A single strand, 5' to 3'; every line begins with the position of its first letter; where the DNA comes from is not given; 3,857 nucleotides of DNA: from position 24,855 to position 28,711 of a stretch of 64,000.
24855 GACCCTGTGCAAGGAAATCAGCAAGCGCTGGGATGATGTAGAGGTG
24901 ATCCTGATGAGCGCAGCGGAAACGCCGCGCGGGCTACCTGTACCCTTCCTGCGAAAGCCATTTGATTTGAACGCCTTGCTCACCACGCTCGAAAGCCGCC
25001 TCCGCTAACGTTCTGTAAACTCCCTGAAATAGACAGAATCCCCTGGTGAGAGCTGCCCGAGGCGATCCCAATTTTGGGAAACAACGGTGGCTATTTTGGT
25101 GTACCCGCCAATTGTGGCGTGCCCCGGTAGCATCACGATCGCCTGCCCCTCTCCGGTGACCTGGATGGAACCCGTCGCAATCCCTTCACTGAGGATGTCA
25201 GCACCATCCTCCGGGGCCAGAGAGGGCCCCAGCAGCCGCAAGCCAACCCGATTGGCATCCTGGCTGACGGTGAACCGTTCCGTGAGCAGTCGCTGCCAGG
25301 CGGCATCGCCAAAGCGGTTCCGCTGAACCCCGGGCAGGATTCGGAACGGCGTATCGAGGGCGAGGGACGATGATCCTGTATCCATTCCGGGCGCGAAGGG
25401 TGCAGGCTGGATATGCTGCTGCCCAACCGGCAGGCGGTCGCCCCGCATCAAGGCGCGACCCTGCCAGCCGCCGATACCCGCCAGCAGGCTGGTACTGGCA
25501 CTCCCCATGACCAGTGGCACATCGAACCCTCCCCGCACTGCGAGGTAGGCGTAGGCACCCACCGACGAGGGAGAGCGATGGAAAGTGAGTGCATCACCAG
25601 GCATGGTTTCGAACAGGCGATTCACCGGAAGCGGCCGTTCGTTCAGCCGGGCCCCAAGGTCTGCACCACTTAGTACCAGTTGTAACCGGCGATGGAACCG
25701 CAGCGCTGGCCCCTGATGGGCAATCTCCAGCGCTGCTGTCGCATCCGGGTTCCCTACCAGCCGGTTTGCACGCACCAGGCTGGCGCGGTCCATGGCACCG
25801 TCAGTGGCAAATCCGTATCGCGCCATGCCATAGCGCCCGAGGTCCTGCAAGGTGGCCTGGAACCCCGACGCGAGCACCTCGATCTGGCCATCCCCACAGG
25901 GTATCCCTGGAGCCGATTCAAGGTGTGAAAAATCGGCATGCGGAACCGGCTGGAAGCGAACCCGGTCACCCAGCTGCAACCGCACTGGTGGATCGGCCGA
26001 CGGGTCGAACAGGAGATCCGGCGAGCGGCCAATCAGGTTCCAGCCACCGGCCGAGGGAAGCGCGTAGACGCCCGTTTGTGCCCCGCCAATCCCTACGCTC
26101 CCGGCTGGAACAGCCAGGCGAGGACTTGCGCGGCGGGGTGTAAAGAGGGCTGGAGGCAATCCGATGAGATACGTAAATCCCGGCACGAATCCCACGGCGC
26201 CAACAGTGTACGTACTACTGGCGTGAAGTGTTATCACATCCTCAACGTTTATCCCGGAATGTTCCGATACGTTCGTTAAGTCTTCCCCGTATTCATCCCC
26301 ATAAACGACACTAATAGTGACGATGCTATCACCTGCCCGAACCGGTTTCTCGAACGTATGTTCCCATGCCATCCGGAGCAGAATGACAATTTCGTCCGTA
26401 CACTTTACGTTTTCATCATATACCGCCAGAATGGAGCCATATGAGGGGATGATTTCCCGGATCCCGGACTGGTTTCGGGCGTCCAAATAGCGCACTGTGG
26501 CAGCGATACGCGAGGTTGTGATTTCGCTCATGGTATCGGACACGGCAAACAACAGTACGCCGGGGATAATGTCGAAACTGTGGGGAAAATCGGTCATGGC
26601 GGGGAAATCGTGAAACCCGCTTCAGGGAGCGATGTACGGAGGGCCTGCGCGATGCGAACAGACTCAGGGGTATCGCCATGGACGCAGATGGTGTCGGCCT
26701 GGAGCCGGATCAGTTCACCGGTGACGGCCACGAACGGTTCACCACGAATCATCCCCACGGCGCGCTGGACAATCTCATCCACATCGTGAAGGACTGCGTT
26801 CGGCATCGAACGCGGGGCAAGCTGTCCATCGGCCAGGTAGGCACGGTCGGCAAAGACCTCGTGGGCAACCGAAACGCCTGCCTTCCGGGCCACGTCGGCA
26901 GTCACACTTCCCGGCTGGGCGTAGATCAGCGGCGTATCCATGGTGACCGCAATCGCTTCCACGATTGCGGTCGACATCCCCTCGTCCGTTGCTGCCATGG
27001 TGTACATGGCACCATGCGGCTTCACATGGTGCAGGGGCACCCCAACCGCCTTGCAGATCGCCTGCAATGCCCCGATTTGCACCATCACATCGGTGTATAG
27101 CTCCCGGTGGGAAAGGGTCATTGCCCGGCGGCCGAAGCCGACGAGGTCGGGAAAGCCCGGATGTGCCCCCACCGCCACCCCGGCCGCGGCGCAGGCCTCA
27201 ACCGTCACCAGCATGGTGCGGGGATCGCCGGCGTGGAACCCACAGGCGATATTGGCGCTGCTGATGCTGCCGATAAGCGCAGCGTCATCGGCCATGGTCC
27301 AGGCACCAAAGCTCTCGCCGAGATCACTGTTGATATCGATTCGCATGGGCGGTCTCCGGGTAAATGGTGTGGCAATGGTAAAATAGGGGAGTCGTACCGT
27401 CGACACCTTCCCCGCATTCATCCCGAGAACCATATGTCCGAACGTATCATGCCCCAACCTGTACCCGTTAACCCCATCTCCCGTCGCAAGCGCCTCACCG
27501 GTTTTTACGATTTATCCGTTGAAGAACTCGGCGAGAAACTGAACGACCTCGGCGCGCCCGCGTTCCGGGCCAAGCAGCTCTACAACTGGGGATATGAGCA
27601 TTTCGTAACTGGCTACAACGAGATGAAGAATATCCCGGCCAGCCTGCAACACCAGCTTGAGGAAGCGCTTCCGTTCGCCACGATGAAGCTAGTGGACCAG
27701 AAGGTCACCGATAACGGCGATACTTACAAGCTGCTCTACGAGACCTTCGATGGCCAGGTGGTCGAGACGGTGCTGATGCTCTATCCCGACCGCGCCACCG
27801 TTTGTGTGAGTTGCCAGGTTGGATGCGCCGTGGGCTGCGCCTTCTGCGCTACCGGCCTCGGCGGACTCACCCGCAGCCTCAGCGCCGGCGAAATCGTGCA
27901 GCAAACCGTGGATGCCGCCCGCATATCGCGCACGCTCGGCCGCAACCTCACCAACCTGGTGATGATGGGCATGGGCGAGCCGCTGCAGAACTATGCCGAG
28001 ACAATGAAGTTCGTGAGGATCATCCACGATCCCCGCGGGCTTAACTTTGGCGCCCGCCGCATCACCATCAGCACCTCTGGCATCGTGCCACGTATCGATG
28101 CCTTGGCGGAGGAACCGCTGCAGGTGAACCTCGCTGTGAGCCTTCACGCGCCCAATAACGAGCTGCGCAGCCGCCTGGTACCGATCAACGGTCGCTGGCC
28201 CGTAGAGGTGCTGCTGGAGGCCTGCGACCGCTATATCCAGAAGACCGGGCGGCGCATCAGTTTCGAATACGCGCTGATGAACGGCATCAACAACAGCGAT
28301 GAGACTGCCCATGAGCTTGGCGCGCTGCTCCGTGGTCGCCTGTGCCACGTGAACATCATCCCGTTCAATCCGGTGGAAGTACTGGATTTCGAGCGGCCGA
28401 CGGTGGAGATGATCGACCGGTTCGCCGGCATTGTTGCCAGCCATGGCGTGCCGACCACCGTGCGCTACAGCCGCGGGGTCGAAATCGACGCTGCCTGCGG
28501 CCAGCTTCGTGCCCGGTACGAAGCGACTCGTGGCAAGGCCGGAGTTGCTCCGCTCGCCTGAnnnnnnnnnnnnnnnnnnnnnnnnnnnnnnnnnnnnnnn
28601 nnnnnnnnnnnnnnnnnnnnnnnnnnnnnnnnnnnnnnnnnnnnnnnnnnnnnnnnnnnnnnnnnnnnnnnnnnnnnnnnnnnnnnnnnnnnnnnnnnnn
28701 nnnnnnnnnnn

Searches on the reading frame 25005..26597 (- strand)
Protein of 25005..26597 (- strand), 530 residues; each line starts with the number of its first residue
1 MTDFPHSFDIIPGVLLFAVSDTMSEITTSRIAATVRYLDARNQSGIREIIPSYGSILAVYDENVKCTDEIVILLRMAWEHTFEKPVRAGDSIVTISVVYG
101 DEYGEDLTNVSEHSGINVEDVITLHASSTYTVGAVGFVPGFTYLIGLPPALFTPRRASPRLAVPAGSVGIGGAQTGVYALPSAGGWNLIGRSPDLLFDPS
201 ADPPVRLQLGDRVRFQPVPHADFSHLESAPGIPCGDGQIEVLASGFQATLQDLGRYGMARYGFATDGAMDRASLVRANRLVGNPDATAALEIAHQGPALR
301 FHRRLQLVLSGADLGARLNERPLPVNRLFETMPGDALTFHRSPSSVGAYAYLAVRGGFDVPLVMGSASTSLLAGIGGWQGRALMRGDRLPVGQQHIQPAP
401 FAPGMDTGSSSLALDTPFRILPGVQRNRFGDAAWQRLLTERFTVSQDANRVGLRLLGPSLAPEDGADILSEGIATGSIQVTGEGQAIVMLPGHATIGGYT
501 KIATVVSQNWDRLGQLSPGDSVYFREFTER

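Call 7: search_protein_families(library=pfam, proteins=[window:25005-26597:-])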
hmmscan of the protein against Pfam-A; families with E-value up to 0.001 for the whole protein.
window:25005-26597:- (530 aa): 2 families
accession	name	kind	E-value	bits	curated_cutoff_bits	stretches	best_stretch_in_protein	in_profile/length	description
PF02626.20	CT_A_B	-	2.7e-79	266.9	25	1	261-525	1-260/261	Carboxyltransferase domain, subdomain A and B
PF02682.21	CT_C_D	-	1.1e-56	192.2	22.1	1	15-205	11-200/202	Carboxyltransferase domain, subdomain C and D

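Call 8: search_protein_families(library=ncbifam, proteins=[window:25005-26597:-])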
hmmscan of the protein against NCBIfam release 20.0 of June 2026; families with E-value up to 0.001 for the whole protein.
window:25005-26597:- (530 aa): 4 families
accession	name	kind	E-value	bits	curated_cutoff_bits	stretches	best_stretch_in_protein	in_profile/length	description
TIGR00724.1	urea_amlyse_rel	domain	3.1e-70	236.7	230.2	1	239-527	2-288/315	5-oxoprolinase/urea amidolyase family protein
NF045499.1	PxpC_5OPro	equivalog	2.9e-57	194.2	500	1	240-527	3-283/306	5-oxoprolinase subunit PxpC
TIGR02712.1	urea_carbox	equivalog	2.7e-52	177.8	1303.85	2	238-527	448-748/1201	urea carboxylase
TIGR00370.1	TIGR00370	equivalog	2.3e-50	170.8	145.55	1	18-215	9-201/202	5-oxoprolinase subunit PxpB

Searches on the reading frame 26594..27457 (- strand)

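Call 7: search_protein_families(library=pfam, proteins=[window:26594-27457:-])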
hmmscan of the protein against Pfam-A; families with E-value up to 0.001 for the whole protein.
window:26594-27457:- (287 aa): 1 family
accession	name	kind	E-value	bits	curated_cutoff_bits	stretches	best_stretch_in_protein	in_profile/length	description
PF03746.21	LamB_YcsF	-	9.1e-96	320.6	22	1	40-277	1-238/239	LamB/YcsF family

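Call 8: search_protein_families(library=ncbifam, proteins=[window:26594-27457:-])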
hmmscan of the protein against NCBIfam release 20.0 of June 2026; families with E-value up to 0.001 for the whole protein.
window:26594-27457:- (287 aa): 5 families
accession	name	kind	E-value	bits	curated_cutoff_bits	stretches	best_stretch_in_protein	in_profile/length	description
NF003814.0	PRK05406.1-3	subfamily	6.2e-102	340.2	226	1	38-286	3-251/256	5-oxoprolinase subunit PxpA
NF003813.0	PRK05406.1-2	equivalog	7.2e-79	264.6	392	1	38-284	2-248/252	5-oxoprolinase subunit PxpA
NF003816.0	PRK05406.1-5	subfamily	1.1e-78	264.1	213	1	40-278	2-243/246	5-oxoprolinase subunit PxpA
NF003815.0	PRK05406.1-4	equivalog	5.8e-77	258.4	337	1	38-285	2-244/247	5-oxoprolinase subunit PxpA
NF003812.0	PRK05406.1-1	equivalog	3.2e-64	216.9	378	1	38-282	1-240/244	5-oxoprolinase subunit PxpA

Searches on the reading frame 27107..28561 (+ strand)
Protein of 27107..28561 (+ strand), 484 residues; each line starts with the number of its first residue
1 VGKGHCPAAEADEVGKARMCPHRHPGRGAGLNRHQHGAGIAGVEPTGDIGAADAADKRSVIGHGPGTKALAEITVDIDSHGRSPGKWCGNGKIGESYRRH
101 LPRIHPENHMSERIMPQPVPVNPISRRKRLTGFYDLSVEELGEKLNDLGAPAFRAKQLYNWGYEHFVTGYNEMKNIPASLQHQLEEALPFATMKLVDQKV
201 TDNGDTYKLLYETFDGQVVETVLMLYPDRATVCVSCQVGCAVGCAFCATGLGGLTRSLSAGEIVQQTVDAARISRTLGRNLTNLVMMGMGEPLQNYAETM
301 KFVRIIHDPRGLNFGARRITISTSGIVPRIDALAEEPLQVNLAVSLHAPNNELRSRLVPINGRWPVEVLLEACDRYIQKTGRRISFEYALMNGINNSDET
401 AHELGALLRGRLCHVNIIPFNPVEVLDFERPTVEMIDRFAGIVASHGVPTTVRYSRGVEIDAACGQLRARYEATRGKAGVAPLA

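Call 7: search_protein_families(library=pfam, proteins=[window:27107-28561:+])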
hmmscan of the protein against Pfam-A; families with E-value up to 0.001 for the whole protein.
window:27107-28561:+ (484 aa): 2 families
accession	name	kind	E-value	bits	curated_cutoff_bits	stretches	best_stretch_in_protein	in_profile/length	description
PF04055.27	Radical_SAM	-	2.2e-16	60.9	29.5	1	235-400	2-161/166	Radical SAM superfamily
PF21016.3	RlmN_N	-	4.5e-10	39.6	24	1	134-186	4-56/60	Ribosomal RNA large subunit methyltransferase N-terminal domain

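Call 8: search_protein_families(library=ncbifam, proteins=[window:27107-28561:+])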
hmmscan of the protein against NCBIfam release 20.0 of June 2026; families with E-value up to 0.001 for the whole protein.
window:27107-28561:+ (484 aa): 8 families
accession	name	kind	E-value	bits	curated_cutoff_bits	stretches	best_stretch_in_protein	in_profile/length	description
TIGR00048.1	rRNA_mod_RlmN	equivalog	7.9e-122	406.6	290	1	132-473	8-348/355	dual-specificity RNA methyltransferase RlmN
NF011031.0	PRK14461.1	equivalog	3.5e-117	391.6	601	1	127-470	4-364/372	ribosomal RNA large subunit methyltransferase N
NF008396.0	PRK11194.1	equivalog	1.2e-85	287.7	633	1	132-468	14-354/379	dual-specificity RNA methyltransferase RlmN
TIGR04432.1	rSAM_Cfr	equivalog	4.4e-73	246.5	550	1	141-468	9-339/341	Cfr family 23S rRNA (adenine(2503)-C(8))-methyltransferase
NF011024.0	PRK14453.1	equivalog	1.2e-72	245.1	468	1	142-473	12-346/348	23S rRNA (adenine(2503)-C(8))-methyltransferase Cfr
NF000424.4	CfrAB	exception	2.4e-72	244.1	530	1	141-468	7-337/338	Cfr family 23S rRNA (adenine(2503)-C(8))-methyltransferase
NF011034.0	PRK14464.1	equivalog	3.2e-65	220.2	422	1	138-475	3-334/348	RNA methyltransferase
NF011040.0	PRK14470.1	equivalog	1.9e-55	188.7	441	1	172-470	39-334/338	ribosomal RNA large subunit methyltransferase N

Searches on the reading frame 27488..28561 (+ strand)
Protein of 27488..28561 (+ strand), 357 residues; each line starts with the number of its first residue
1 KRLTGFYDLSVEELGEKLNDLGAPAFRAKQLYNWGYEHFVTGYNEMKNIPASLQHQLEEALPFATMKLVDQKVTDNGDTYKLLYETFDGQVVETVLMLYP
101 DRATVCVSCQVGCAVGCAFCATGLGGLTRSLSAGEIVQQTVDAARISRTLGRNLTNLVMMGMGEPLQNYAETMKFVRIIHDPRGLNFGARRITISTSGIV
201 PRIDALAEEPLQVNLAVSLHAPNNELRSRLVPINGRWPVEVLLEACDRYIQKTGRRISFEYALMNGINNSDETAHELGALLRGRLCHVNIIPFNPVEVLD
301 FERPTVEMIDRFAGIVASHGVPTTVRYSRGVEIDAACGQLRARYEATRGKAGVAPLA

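Call 25: find_homologous_proteins(query=window:27488-28561:+, max_evalue=1e-60)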
Query window:27488-28561:+ (357 aa): 7532 proteins with E <= 1e-60 among 8000 candidates; the best 120 are listed.
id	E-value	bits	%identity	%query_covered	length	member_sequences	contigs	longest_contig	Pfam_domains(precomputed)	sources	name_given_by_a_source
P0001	1.0e-238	809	100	100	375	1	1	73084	PF04055.28,PF21016.4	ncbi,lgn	-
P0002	1.8e-226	769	94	100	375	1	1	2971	PF04055.28,PF21016.4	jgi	jgi:23S rRNA (adenine2503-C2)-methyltransferase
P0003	9.2e-225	763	94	100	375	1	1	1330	PF04055.28,PF21016.4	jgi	jgi:23S rRNA (adenine2503-C2)-methyltransferase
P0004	1.3e-223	759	94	99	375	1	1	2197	PF04055.28,PF21016.4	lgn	-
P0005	3.1e-215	732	90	100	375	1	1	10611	PF04055.28,PF21016.4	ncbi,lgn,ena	-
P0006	1.1e-214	730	90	100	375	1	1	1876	PF04055.28,PF21016.4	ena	-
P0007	7.7e-211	717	87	100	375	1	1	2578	PF04055.28,PF21016.4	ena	-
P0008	1.1e-210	717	88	100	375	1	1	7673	PF04055.28,PF21016.4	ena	-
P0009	1.2e-210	717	88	99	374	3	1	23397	PF04055.28,PF21016.4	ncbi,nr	ncbi:MAG: 23S rRNA (adenine(2503)-C(2))-methyltransferase RlmN [Thermomicrobiales bacterium]|nr:23S 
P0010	1.4e-210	717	87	100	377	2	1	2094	PF04055.28,PF21016.4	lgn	-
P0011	2.0e-210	716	87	100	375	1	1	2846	PF04055.28,PF21016.4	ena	-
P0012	3.1e-210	715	88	99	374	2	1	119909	PF04055.28,PF21016.4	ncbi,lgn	-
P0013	3.8e-210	715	88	99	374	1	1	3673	PF04055.28,PF21016.4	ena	-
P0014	1.2e-209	714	87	100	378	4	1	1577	PF04055.28,PF21016.4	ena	-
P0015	1.8e-209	713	87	100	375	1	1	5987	PF04055.28,PF21016.4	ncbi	-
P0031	3.3e-185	633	79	97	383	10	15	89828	PF04055.28,PF21016.4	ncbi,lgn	-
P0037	4.8e-182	623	79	97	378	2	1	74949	PF04055.28,PF21016.4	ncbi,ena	-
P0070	1.7e-171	588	73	100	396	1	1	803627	PF04055.28,PF21016.4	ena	-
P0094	1.7e-166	572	71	99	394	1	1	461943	PF04055.28,PF21016.4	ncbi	ncbi:MAG: 23S rRNA (adenine(2503)-C(2))-methyltransferase RlmN [Thermomicrobiales bacterium]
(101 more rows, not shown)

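Call 26: find_encoding_contigs(protein=P0070, flank=10000, max_places=2)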
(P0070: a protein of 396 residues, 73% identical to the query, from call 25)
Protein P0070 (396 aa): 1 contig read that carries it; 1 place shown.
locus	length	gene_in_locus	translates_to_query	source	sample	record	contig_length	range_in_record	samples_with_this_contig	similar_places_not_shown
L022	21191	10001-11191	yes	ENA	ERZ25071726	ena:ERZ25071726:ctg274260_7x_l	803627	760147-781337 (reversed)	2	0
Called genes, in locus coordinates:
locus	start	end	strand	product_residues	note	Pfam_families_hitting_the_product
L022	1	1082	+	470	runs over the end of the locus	PF10396:TrmE_N, PF12631:MnmE_helical, PF01926:MMR_HSR1, PF02421:FeoB_N, PF03193:RsgA_GTPase (faint)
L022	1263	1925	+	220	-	PF13668:Ferritin_2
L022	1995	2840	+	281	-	PF13668:Ferritin_2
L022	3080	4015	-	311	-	PF00528:BPD_transp_1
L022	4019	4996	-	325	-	PF00528:BPD_transp_1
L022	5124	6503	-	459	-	PF01547:SBP_bac_1, PF13416:SBP_bac_8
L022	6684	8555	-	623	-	PF02682:CT_C_D, PF02626:CT_A_B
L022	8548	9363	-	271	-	PF03746:LamB_YcsF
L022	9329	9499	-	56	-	-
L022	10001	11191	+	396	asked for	PF21016:RlmN_N, PF04055:Radical_SAM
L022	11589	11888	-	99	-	PF01541:GIY-YIG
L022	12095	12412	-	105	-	PF01381:HTH_3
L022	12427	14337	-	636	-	PF00795:CN_hydrolase, PF02540:NAD_synthase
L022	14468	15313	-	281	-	PF01636:APH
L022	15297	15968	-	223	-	PF01209:Ubie_methyltran, PF13489:Methyltransf_23, PF13649:Methyltransf_25, PF13847:Methyltransf_31, PF08241:Methyltransf_11, PF08242:Methyltransf_12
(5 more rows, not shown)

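Call 27: find_encoding_contigs(protein=P0094, flank=10000, max_places=2)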
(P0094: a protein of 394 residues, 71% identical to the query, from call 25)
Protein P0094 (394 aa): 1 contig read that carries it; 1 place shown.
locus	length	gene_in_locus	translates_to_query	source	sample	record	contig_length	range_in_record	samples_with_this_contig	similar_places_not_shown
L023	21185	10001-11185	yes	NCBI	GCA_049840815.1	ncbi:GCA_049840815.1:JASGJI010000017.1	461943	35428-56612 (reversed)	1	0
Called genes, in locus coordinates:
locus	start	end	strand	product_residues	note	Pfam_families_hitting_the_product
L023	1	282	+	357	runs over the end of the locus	-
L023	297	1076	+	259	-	-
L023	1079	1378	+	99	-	-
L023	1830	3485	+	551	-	PF00239:Resolvase, PF07508:Recombinase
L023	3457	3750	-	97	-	-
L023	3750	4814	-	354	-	PF00005:ABC_tran, PF13304:AAA_21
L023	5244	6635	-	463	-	PF02096:60KD_IMP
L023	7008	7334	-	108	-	PF01809:YidD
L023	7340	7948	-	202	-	PF00825:Ribonuclease_P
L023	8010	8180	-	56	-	PF00468:Ribosomal_L34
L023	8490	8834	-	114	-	PF02452:PemK_toxin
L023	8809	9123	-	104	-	-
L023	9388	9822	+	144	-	-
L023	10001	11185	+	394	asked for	PF21016:RlmN_N, PF04055:Radical_SAM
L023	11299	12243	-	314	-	PF03631:Virul_fac_BrkB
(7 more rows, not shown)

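Call 28: find_encoding_contigs(protein=P0012, flank=10000, max_places=2)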
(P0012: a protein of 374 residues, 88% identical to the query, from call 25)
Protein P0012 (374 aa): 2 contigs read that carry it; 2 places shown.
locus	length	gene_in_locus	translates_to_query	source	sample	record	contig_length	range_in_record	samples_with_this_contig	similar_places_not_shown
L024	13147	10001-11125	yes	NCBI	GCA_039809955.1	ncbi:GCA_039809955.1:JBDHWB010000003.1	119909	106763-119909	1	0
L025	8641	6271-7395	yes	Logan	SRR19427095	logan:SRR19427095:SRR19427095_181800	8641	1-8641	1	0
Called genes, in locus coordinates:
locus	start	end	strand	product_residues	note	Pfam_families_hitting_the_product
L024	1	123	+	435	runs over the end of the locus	PF07690:MFS_1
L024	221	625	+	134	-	PF00903:Glyoxalase (weak)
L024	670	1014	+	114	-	PF03795:YCII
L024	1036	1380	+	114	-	PF03795:YCII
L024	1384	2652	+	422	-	PF04542:Sigma70_r2 (weak), PF08281:Sigma70_r4_2, PF20239:DUF6596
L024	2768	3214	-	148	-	-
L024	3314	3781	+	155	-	-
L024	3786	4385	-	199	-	PF00881:Nitroreductase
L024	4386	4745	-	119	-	-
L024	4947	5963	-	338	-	PF10343:Q_salvage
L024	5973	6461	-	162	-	PF04978:MST, PF12867:DinB_2 (weak)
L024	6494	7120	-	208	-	PF00753:Lactamase_B, PF12706:Lactamase_B_2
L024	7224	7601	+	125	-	PF00072:Response_reg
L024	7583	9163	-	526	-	PF02682:CT_C_D, PF02626:CT_A_B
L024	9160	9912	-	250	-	PF03746:LamB_YcsF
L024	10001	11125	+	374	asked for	PF21016:RlmN_N, PF04055:Radical_SAM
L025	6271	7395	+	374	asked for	PF21016:RlmN_N, PF04055:Radical_SAM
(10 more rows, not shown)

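Call 38: find_encoding_contigs(protein=P0001, flank=2000, max_places=3)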
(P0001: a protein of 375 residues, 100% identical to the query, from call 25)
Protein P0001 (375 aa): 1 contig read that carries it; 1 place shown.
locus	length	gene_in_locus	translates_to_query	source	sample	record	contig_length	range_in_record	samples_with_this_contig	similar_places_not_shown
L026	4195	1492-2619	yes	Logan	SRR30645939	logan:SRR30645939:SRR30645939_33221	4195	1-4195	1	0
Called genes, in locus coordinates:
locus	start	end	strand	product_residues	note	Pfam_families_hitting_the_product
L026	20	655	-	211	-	PF02682:CT_C_D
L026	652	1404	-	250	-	PF03746:LamB_YcsF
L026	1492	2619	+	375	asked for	PF21016:RlmN_N, PF04055:Radical_SAM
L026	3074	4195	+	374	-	?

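Call 64: find_encoding_contigs(protein=P0031, flank=10000, max_places=3)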
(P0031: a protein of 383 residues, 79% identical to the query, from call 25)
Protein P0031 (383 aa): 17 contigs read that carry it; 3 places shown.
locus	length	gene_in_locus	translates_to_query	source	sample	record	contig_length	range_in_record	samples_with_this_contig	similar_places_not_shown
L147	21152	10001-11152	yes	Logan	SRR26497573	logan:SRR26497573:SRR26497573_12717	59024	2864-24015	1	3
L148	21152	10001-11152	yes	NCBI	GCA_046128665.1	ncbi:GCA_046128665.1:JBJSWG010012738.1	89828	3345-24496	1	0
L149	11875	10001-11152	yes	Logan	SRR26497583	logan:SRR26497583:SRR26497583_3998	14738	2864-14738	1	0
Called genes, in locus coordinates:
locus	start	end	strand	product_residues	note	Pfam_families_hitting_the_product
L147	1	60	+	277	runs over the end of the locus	PF14804:Jag_N (weak), PF13083:KH_KhpA-B (weak), PF01424:R3H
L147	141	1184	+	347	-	PF00294:PfkB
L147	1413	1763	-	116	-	PF00072:Response_reg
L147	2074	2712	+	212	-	PF00753:Lactamase_B, PF12706:Lactamase_B_2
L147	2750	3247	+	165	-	PF04978:MST, PF12867:DinB_2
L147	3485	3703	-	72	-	-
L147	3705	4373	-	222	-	PF08239:SH3_3 (weak)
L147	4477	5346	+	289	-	-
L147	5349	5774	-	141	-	PF01243:PNPOx_N, PF12900:Pyridox_ox_2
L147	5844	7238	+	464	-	PF10396:TrmE_N, PF12631:MnmE_helical, PF00025:Arf (faint), PF03193:RsgA_GTPase (faint), PF00350:Dynamin_N (faint), PF01926:MMR_HSR1, PF02421:FeoB_N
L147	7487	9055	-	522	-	PF02682:CT_C_D, PF02626:CT_A_B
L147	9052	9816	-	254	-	PF03746:LamB_YcsF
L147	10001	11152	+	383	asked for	PF21016:RlmN_N, PF04055:Radical_SAM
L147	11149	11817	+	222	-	PF00583:Acetyltransf_1, PF13508:Acetyltransf_7, PF13673:Acetyltransf_10 (faint)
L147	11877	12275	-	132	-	PF00903:Glyoxalase, PF18029:Glyoxalase_6 (weak)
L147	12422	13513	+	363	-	PF10343:Q_salvage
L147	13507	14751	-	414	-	PF02388:FemAB, PF13480:Acetyltransf_6, PF02388:FemAB (weak)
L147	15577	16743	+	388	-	-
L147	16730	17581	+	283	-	-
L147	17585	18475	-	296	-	-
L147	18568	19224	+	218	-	PF01209:Ubie_methyltran, PF13489:Methyltransf_23, PF08241:Methyltransf_11, PF08242:Methyltransf_12, PF13649:Methyltransf_25, PF13847:Methyltransf_31, PF20922:Anamorsin_N (weak)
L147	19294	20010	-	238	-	PF05988:DUF899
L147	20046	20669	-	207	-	PF01872:RibD_C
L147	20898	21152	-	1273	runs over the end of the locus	PF02463:SMC_N, PF13175:AAA_15 (weak), PF13476:AAA_23, PF13555:AAA_29 (faint), PF13304:AAA_21 (faint), PF06470:SMC_hinge, PF19220:Rod_CreS (weak)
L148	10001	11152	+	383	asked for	PF21016:RlmN_N, PF04055:Radical_SAM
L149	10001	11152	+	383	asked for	PF21016:RlmN_N, PF04055:Radical_SAM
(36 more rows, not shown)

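Call 65: find_encoding_contigs(protein=P0037, flank=10000, max_places=2)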
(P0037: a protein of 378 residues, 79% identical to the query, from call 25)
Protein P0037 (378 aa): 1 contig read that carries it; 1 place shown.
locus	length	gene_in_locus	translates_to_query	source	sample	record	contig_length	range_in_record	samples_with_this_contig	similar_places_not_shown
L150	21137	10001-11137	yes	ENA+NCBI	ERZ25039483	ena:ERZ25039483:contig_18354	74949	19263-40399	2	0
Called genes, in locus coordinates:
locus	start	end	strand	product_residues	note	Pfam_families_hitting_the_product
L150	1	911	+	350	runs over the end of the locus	PF00294:PfkB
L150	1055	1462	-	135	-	PF00072:Response_reg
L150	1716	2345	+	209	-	PF00753:Lactamase_B, PF12706:Lactamase_B_2 (weak)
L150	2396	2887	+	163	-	PF04978:MST (weak), PF12867:DinB_2 (weak)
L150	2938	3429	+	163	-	PF04978:MST, PF12867:DinB_2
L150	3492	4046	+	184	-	-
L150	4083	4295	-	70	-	-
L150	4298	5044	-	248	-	PF08239:SH3_3 (weak)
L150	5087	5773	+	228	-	-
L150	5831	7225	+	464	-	PF10396:TrmE_N, PF03193:RsgA_GTPase (faint), PF12631:MnmE_helical, PF01926:MMR_HSR1, PF02421:FeoB_N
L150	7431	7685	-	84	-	PF02626:CT_A_B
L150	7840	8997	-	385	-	PF02682:CT_C_D, PF02626:CT_A_B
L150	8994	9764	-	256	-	PF03746:LamB_YcsF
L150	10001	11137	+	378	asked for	PF21016:RlmN_N (weak), PF04055:Radical_SAM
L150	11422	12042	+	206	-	PF00583:Acetyltransf_1, PF13527:Acetyltransf_9 (weak), PF13508:Acetyltransf_7, PF13673:Acetyltransf_10 (weak)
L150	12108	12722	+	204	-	PF00583:Acetyltransf_1, PF13508:Acetyltransf_7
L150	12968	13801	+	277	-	PF10343:Q_salvage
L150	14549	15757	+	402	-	PF01761:DHQ_synthase, PF24621:DHQS_C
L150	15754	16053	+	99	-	-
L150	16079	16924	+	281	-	PF01026:TatD_DNase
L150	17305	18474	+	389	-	PF01261:AP_endonuc_2 (faint)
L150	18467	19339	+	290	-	PF01040:UbiA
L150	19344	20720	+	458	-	PF01663:Phosphodiest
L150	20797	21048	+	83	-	PF02604:PhdYeFM_antitox (weak)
